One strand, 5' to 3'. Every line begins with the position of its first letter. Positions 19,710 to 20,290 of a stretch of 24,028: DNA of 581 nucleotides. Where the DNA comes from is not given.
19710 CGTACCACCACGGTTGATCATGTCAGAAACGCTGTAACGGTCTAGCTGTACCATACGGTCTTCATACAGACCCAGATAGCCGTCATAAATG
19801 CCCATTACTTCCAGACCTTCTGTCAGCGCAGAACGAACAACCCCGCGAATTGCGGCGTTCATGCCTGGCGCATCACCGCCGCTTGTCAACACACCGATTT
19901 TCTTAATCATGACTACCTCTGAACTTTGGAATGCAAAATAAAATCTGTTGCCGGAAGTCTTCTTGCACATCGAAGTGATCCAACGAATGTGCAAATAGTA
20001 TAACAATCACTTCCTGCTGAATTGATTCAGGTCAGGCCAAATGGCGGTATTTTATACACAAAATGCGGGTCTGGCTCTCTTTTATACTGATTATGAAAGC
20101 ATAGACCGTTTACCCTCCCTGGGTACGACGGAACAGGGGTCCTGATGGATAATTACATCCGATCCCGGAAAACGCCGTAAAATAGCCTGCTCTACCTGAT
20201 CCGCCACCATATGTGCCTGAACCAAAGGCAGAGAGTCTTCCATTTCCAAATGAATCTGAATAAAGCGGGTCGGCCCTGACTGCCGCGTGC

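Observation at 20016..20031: Near-consensus Cra operator upstream of pfkA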

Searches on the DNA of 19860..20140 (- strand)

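Call 5: search_dna_similar(query=window:19860-20140:-, collection=ecoli_genomes, mode=near, max_rows=10)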
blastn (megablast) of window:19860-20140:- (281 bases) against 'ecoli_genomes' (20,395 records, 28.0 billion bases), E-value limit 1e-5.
Records with a match: 5426; places in all: 5427; records where one place covers at least 80% of the query: 5426.
Genomes with a match: 5426 of 5426; with a place that covers at least 80% of the query: 5426. Places per genome that has any: lowest 1, median 1, highest 2. On chromosomes: 5425 places; on plasmids: 2.
Best place of each record, by identity: >=99% 5411; 95-99% 15.
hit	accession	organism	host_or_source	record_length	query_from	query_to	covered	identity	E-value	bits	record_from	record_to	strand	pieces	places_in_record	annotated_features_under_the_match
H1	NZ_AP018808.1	Escherichia coli strain E2865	Bos taurus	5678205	1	281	100%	100.0%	2e-144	520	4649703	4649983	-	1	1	pfkA: 6-phosphofructokinase | fieF: CDF family cation-efflux transporter FieF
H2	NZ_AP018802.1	Escherichia coli strain E2863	Bos taurus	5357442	1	281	100%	100.0%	2e-144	520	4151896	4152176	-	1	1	pfkA: 6-phosphofructokinase | fieF: CDF family cation-efflux transporter FieF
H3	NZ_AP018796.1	Escherichia coli strain E2855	Bos taurus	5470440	1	281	100%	100.0%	2e-144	520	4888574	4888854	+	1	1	pfkA: 6-phosphofructokinase | fieF: CDF family cation-efflux transporter FieF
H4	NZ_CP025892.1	Escherichia coli strain 503025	Homo sapiens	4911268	1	281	100%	100.0%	2e-144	520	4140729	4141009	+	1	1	pfkA: 6-phosphofructokinase | fieF: CDF family cation-efflux transporter FieF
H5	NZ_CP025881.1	Escherichia coli strain 503440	Homo sapiens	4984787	1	281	100%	100.0%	2e-144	520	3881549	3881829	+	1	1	pfkA: 6-phosphofructokinase | fieF: CDF family cation-efflux transporter FieF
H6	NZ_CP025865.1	Escherichia coli strain 504211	Homo sapiens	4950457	1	281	100%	100.0%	2e-144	520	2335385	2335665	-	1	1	pfkA: 6-phosphofructokinase | fieF: CDF family cation-efflux transporter FieF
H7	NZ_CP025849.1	Escherichia coli strain 600468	Homo sapiens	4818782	1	281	100%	100.0%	2e-144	520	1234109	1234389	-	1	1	pfkA: 6-phosphofructokinase | fieF: CDF family cation-efflux transporter FieF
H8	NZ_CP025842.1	Escherichia coli strain 720632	Homo sapiens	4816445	1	281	100%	100.0%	2e-144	520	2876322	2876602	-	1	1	pfkA: 6-phosphofructokinase | fieF: CDF family cation-efflux transporter FieF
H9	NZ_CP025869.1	Escherichia coli strain 503829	Homo sapiens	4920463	1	281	100%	100.0%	2e-144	520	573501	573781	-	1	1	pfkA: 6-phosphofructokinase | fieF: CDF family cation-efflux transporter FieF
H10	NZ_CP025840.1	Escherichia coli strain 214-4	Homo sapiens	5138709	1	281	100%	100.0%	2e-144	520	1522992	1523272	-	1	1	pfkA: 6-phosphofructokinase | fieF: CDF family cation-efflux transporter FieF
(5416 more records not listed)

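Call 39: search_dna_similar(query=window:20006-20045:-, collection=ecoli_genomes, mode=near, max_rows=12, rows=spread, max_evalue=10)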
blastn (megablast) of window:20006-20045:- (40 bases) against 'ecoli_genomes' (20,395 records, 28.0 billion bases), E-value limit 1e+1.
Records with a match: 5426; places in all: 5426; records where one place covers at least 80% of the query: 5426.
Genomes with a match: 5426 of 5426; with a place that covers at least 80% of the query: 5426. Places per genome that has any: lowest 1, median 1, highest 1. On chromosomes: 5424 places; on plasmids: 2.
Best place of each record, by identity: >=99% 5423; 95-99% 3.
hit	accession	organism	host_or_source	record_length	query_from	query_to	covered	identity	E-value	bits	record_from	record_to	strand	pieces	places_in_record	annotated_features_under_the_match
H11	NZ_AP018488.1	Escherichia coli O157:H7 strain PV15-279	Homo sapiens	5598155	1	40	100%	100.0%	9e-12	75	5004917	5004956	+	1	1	none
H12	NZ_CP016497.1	Escherichia coli strain UPEC 26-1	Homo sapiens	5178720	1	40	100%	100.0%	9e-12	75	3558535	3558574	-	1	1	none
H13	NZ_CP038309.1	Escherichia coli O157:H7 strain Show KS 470-1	cattle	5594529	1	40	100%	100.0%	9e-12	75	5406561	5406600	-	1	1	none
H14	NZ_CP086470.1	Escherichia coli strain Ec-050-T20-ESBL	Homo sapiens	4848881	1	40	100%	100.0%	9e-12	75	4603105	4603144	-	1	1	none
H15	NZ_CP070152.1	Escherichia coli strain FDAARGOS_1285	Homo sapiens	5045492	1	40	100%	100.0%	9e-12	75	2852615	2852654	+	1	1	none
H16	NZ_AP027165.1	Escherichia coli strain H19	Homo sapiens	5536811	1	40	100%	100.0%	9e-12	75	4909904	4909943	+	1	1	none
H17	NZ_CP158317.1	Escherichia coli strain 124611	Homo sapiens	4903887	1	40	100%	100.0%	9e-12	75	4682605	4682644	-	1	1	none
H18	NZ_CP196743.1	Escherichia coli strain FXCREC004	Homo sapiens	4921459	1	40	100%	100.0%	9e-12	75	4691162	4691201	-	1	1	none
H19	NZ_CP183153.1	Escherichia coli strain 572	Homo sapiens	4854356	1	40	100%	100.0%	9e-12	75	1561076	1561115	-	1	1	none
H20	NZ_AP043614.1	Escherichia coli strain AST205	Homo sapiens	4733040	1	40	100%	100.0%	9e-12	75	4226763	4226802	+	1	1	none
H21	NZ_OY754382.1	Escherichia coli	-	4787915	1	40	100%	100.0%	9e-12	75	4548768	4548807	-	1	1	none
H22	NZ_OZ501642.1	Escherichia coli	Homo sapiens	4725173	1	40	100%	97.5%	4e-10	69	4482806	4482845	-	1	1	none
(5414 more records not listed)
